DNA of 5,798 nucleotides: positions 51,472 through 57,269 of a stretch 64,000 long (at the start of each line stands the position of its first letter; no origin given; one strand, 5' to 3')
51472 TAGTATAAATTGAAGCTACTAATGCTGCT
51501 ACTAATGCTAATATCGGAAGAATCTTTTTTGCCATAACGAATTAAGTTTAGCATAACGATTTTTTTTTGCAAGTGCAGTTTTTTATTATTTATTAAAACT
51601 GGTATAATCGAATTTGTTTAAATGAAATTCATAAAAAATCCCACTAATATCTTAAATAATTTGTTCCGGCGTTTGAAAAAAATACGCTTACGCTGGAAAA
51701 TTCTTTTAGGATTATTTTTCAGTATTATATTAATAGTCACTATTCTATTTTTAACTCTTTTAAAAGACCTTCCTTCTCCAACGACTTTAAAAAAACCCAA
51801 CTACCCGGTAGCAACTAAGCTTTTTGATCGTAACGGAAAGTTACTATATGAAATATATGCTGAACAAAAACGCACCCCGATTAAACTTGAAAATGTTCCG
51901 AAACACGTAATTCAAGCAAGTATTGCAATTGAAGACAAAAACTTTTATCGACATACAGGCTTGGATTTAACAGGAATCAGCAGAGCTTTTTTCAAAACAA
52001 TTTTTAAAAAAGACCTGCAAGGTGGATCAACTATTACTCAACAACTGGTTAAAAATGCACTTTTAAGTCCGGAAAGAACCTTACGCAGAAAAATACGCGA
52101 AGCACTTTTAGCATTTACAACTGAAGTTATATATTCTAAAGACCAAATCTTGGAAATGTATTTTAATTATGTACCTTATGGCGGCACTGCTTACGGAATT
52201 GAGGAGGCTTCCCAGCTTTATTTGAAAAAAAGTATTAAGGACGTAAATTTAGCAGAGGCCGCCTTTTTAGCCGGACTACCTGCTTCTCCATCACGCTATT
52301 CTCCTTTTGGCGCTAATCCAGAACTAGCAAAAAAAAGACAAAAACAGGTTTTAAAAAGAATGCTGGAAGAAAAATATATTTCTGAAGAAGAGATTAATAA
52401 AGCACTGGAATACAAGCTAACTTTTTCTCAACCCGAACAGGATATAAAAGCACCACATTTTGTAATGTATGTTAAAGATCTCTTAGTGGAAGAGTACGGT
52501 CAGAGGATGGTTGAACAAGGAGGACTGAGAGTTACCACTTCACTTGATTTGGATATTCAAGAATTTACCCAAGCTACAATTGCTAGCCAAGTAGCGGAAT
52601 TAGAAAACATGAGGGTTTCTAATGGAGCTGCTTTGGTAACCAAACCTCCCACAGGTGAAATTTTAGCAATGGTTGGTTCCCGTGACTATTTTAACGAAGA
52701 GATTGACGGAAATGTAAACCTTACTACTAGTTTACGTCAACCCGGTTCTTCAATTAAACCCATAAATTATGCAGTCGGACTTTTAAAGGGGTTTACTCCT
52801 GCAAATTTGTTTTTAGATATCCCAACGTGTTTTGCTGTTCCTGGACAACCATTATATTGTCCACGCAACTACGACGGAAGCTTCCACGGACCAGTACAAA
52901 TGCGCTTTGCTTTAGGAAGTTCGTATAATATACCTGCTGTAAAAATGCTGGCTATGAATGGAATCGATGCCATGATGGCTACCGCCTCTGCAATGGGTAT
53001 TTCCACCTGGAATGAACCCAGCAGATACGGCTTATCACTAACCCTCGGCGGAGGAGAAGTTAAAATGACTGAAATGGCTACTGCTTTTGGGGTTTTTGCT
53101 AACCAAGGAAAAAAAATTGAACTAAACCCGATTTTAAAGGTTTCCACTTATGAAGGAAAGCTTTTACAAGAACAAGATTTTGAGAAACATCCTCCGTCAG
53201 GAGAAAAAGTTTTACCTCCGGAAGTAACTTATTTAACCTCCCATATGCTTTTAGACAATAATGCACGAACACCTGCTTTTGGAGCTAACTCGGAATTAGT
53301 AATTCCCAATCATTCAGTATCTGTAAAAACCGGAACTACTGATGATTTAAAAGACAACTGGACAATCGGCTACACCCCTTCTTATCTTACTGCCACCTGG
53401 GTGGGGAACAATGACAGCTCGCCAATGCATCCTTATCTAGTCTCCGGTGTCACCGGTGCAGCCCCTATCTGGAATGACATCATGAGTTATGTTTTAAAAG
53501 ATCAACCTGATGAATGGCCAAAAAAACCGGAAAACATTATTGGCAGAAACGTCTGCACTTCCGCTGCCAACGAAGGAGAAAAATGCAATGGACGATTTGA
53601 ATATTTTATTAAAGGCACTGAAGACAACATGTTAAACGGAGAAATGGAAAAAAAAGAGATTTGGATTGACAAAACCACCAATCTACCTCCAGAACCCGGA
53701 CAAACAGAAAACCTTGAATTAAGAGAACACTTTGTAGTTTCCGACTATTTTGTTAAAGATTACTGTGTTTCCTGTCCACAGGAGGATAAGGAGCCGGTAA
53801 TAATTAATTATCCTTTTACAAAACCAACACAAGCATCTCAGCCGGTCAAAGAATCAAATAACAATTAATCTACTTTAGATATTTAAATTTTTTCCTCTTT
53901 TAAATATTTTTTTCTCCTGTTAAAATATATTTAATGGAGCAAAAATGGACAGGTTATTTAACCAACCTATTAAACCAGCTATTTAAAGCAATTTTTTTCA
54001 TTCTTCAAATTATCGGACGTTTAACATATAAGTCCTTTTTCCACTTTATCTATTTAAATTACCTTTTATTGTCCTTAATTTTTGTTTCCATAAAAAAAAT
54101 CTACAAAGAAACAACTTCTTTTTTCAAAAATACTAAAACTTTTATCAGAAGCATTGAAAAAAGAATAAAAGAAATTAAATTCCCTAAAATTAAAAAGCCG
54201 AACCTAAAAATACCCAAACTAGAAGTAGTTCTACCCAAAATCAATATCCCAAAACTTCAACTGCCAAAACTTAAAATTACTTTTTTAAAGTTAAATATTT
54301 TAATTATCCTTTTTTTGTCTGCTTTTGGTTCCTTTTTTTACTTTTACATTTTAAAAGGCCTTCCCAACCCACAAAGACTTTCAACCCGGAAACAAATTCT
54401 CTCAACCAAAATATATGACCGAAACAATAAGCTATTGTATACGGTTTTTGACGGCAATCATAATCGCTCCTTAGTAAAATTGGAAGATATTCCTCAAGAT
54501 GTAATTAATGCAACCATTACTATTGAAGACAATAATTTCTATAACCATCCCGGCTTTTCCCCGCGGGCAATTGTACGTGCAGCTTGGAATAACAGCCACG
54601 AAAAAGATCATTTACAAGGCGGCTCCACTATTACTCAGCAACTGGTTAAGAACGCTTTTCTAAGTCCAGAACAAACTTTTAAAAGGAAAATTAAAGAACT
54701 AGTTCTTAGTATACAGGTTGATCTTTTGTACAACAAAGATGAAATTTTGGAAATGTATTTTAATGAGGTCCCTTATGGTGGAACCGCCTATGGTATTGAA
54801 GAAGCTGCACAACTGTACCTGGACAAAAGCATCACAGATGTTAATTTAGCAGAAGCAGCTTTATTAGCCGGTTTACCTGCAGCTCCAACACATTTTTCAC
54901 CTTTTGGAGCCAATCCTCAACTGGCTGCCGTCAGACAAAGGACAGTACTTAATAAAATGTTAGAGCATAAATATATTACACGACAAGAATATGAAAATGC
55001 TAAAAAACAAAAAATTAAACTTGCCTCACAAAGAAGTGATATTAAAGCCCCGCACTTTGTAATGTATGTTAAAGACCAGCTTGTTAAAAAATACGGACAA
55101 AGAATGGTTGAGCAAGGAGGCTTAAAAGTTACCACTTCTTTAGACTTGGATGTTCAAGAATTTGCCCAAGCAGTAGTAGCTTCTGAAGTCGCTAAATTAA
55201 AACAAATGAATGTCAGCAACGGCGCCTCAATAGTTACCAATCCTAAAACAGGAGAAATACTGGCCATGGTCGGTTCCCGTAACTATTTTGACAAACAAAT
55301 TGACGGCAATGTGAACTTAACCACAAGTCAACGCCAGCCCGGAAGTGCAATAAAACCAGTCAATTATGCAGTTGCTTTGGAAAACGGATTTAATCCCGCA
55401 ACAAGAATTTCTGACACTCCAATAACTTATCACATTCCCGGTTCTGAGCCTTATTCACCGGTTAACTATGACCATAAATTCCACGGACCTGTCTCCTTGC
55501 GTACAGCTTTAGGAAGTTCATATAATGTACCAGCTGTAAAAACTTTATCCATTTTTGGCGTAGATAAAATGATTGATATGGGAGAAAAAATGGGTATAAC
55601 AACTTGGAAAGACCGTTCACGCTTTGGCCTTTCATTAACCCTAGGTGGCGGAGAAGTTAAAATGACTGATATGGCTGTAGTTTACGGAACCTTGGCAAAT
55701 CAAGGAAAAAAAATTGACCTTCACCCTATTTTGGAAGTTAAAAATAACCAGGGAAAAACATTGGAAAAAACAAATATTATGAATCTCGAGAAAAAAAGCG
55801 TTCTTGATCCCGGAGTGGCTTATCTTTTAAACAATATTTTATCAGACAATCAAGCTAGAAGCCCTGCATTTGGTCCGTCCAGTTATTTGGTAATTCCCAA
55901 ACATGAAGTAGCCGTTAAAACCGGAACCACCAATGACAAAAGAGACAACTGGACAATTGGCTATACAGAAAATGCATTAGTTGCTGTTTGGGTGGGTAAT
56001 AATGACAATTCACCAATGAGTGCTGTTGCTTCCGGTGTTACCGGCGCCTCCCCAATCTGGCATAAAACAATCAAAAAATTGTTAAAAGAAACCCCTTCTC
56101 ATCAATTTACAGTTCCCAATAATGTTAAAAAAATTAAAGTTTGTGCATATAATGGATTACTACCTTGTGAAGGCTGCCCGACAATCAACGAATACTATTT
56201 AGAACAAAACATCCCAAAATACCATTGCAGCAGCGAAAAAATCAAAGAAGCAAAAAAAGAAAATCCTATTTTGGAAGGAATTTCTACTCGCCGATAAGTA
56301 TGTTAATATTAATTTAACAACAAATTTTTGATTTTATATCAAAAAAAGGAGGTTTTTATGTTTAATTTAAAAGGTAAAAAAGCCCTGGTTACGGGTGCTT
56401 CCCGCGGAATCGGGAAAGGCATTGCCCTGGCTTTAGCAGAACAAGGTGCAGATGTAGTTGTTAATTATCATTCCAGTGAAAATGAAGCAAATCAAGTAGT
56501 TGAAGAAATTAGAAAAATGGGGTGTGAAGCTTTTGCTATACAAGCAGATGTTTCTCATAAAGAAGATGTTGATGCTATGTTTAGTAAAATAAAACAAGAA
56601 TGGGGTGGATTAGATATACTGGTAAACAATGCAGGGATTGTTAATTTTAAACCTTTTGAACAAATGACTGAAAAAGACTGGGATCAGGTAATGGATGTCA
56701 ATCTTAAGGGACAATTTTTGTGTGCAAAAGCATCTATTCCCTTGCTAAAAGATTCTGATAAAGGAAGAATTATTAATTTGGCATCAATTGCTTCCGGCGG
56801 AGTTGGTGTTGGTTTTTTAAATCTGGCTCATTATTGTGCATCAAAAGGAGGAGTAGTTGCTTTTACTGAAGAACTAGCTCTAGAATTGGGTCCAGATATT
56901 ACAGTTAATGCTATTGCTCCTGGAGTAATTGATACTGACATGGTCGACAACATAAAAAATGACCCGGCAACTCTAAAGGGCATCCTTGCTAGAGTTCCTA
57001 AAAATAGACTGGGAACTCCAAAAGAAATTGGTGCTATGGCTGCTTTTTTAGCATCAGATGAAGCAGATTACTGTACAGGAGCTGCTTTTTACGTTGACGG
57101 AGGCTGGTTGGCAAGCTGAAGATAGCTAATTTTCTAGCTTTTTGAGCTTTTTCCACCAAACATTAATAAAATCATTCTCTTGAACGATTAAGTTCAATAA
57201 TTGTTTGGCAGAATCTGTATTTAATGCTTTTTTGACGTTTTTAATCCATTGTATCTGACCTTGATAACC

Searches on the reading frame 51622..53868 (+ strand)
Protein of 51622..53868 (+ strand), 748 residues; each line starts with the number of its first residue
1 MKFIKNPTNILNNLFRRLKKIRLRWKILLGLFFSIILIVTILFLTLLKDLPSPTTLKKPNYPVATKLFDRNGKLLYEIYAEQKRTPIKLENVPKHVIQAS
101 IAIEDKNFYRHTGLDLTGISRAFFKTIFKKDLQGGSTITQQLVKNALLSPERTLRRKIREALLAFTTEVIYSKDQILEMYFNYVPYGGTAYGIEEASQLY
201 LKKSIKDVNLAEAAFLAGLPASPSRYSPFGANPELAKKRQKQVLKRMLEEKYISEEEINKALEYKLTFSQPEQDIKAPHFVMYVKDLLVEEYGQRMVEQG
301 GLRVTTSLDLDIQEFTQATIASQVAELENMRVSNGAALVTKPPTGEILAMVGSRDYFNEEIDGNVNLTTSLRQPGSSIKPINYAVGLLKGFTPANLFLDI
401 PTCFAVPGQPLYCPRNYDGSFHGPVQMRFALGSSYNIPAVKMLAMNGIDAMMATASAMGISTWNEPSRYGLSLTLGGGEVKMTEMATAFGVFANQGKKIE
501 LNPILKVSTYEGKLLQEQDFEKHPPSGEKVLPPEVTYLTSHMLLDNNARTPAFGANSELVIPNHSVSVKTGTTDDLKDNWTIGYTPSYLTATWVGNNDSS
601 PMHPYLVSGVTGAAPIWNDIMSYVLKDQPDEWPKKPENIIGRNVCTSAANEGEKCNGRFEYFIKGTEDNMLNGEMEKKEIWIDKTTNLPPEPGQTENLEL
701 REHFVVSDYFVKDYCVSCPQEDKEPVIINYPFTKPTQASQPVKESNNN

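Call 19: search_protein_families(library=pfam, proteins=[window:51622-53868:+], max_evalue=0.001)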
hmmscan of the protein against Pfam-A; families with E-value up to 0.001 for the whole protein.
window:51622-53868:+ (748 aa): 2 families
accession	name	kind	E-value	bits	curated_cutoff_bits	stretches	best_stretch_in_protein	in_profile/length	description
PF00912.28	Transgly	-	2.1e-61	206.9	27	1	72-247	2-177/178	Transglycosylase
PF00905.27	Transpeptidase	-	1.4e-17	64.3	22.1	1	335-592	1-271/299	Penicillin binding protein transpeptidase domain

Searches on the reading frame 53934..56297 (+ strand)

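Call 19: search_protein_families(library=pfam, proteins=[window:53934-56297:+], max_evalue=0.001)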
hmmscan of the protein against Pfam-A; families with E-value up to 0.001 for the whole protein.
window:53934-56297:+ (787 aa): 2 families
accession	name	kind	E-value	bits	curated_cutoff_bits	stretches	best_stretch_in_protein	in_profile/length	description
PF00912.28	Transgly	-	8.3e-61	204.9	27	1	168-342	5-177/178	Transglycosylase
PF00905.27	Transpeptidase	-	2.3e-24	86.6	22.1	1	431-692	2-280/299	Penicillin binding protein transpeptidase domain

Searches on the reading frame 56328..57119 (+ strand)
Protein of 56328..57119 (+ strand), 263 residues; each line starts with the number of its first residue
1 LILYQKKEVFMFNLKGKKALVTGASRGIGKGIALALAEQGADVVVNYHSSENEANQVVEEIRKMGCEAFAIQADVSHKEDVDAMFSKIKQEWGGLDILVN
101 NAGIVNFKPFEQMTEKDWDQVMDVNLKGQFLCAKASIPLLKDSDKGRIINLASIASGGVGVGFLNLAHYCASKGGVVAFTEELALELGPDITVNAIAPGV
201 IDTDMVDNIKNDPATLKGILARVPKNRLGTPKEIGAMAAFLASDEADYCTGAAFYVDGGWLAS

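Call 19: search_protein_families(library=pfam, proteins=[window:56328-57119:+], max_evalue=0.001)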
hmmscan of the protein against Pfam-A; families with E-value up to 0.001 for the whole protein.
window:56328-57119:+ (263 aa): 6 families
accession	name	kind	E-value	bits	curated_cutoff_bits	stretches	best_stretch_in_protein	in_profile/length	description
PF13561.12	adh_short_C2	-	3e-73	246.7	27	1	23-260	1-235/236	Enoyl-(Acyl carrier protein) reductase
PF00106.31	adh_short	-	1.8e-63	214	26.6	1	17-212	1-193/195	short chain dehydrogenase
PF08659.16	KR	-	8.5e-19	68.6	22.6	1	20-172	4-152/180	KR domain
PF23441.1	SDR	-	4.3e-09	36.6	27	1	18-259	9-254/258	SDR-like rossmann domain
PF02882.25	THF_DHG_CYH_C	-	0.00055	19.7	27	0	12-57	32-76/160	Tetrahydrofolate dehydrogenase/cyclohydrolase, NAD(P)-binding domain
PF01370.27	Epimerase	-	0.00064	19.6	20.9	1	19-88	1-63/240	NAD dependent epimerase/dehydratase family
